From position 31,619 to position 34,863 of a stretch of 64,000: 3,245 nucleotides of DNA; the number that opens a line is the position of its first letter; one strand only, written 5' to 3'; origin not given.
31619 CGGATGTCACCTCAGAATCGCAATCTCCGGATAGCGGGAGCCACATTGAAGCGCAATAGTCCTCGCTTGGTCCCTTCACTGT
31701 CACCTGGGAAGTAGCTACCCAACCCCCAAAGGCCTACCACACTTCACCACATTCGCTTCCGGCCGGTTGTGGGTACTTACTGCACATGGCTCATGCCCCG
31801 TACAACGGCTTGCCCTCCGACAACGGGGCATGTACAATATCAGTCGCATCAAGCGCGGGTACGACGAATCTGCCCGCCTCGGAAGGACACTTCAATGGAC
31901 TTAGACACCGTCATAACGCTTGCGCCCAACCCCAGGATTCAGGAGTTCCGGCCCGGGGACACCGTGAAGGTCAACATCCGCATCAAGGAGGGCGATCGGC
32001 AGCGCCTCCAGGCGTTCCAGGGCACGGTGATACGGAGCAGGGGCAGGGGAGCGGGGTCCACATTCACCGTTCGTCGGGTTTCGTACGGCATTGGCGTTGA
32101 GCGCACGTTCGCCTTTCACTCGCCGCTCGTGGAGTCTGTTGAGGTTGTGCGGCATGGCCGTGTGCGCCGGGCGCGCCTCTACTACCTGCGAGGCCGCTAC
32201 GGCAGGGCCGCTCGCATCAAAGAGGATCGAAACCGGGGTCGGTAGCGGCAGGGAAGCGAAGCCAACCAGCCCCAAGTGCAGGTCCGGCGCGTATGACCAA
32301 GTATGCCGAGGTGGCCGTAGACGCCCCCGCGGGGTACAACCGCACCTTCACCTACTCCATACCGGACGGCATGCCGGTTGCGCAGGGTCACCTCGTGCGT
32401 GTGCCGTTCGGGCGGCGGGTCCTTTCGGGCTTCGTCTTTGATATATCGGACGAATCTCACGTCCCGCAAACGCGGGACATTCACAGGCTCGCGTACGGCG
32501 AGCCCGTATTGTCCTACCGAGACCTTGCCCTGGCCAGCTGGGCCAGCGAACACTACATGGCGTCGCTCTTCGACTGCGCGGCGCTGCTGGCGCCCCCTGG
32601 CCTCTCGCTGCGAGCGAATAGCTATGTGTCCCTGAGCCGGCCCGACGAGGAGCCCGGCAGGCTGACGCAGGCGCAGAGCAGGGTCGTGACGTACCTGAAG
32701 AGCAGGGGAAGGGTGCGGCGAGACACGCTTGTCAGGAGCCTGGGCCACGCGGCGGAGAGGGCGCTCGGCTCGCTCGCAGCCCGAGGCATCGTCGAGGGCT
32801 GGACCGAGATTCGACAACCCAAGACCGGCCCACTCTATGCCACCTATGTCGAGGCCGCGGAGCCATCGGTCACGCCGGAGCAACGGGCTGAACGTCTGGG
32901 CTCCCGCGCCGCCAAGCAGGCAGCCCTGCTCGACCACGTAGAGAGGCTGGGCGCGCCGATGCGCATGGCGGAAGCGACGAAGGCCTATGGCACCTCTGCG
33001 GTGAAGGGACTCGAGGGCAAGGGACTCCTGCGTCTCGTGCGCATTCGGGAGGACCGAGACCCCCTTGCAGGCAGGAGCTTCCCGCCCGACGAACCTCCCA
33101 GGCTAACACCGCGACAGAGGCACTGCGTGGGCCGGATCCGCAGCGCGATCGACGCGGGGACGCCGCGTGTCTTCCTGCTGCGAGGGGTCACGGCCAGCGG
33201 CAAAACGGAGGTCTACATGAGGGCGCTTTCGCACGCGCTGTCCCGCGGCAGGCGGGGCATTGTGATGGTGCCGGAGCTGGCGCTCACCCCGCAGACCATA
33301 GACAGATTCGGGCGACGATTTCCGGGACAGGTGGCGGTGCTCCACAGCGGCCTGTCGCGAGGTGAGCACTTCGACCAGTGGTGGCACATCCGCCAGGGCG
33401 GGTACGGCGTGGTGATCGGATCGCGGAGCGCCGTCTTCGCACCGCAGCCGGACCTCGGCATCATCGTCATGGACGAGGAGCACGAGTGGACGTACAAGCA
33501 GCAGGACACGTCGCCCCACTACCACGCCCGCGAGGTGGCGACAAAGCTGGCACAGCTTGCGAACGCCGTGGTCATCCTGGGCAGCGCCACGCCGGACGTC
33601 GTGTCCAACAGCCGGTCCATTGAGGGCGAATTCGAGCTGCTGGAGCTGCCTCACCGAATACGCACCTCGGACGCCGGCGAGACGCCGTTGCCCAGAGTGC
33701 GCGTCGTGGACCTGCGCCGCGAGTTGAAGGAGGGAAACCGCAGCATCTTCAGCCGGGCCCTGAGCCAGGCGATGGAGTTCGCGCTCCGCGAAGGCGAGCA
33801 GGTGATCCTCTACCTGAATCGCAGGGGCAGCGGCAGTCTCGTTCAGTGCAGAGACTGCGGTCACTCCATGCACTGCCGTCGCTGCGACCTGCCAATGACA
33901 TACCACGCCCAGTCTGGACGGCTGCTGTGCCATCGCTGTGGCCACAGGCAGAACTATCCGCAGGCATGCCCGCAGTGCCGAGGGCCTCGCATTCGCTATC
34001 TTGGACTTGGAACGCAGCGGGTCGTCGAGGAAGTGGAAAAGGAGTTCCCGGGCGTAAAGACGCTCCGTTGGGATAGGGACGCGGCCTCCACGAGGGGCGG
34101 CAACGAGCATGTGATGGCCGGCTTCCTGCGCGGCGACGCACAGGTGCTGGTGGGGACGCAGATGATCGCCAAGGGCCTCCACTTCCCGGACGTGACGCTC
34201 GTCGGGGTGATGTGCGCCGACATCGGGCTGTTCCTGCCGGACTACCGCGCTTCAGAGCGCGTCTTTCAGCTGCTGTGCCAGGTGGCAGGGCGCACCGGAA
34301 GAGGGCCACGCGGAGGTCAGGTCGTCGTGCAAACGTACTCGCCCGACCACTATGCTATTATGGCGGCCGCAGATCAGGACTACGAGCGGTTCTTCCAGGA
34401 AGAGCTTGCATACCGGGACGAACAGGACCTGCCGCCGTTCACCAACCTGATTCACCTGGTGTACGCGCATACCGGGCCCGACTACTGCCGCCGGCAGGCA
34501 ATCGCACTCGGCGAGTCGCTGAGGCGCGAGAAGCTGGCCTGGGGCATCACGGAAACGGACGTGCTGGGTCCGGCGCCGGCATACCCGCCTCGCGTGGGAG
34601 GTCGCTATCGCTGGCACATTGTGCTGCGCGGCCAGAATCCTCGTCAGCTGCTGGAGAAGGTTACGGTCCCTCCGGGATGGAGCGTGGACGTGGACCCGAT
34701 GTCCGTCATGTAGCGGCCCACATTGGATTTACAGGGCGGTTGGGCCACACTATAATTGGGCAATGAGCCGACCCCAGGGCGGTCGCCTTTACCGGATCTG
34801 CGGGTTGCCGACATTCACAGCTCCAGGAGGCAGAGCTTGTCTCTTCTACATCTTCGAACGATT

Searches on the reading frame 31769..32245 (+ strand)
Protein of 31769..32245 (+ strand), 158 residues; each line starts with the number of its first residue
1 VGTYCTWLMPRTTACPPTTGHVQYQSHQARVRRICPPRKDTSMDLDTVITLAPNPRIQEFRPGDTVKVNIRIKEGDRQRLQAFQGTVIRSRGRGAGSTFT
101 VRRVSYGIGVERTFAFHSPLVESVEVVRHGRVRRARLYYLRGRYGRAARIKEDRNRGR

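Call 31: search_protein_families(library=pfam, proteins=[window:31769-32245:+], max_evalue=0.001)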
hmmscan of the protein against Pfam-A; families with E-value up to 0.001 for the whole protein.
window:31769-32245:+ (158 aa): 1 family
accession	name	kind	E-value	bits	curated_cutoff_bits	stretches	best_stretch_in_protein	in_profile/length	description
PF01245.26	Ribosomal_L19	-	1.9e-44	150.6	22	1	56-152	14-110/111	Ribosomal protein L19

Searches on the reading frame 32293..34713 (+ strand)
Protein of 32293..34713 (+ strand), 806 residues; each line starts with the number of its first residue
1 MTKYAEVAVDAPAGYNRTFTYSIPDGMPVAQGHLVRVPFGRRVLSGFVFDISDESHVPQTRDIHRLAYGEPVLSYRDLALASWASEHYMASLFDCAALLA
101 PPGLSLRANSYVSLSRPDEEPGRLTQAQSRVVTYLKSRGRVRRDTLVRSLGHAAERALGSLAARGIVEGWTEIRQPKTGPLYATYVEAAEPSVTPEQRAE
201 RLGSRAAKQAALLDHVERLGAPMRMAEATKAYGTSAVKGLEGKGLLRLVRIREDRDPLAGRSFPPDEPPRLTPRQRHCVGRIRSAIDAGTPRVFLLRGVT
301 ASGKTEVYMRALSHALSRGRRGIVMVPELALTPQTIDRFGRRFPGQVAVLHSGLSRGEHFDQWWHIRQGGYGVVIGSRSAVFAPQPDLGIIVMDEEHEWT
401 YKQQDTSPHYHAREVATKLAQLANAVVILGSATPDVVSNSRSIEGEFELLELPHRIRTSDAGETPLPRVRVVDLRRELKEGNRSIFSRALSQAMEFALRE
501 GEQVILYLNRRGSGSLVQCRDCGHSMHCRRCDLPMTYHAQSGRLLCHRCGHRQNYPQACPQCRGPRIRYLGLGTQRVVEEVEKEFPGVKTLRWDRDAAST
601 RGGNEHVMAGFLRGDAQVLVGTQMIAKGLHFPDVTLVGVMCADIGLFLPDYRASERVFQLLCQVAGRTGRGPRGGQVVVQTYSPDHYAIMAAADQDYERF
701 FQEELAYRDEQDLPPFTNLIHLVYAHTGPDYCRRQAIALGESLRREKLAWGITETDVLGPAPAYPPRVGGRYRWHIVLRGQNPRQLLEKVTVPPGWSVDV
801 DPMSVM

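Call 31: search_protein_families(library=pfam, proteins=[window:32293-34713:+], max_evalue=0.001)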
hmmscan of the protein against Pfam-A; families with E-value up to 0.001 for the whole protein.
window:32293-34713:+ (806 aa): 6 families
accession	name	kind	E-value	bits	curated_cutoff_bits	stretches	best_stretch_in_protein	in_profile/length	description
PF17764.6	PriA_3primeBD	-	2.6e-21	75.7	22.7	1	6-101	1-96/96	3'DNA-binding domain (3'BD)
PF00270.35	DEAD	-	1.6e-13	51.1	26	1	291-435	14-161/167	DEAD/DEAH box helicase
PF18074.6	PriA_C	-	1.7e-10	42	26.9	1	715-802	1-95/95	Primosomal protein N C-terminal domain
PF04851.21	ResIII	-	2.7e-10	40.9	22.5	1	271-435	4-163/164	Type III restriction enzyme, res subunit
PF18319.7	Zn_ribbon_PriA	-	3.2e-08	33.8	26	1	528-553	1-26/27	PriA DNA helicase Cys-rich region (CRR) domain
PF00271.37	Helicase_C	-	1.5e-06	28.8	23.5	1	602-670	52-108/110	Helicase conserved C-terminal domain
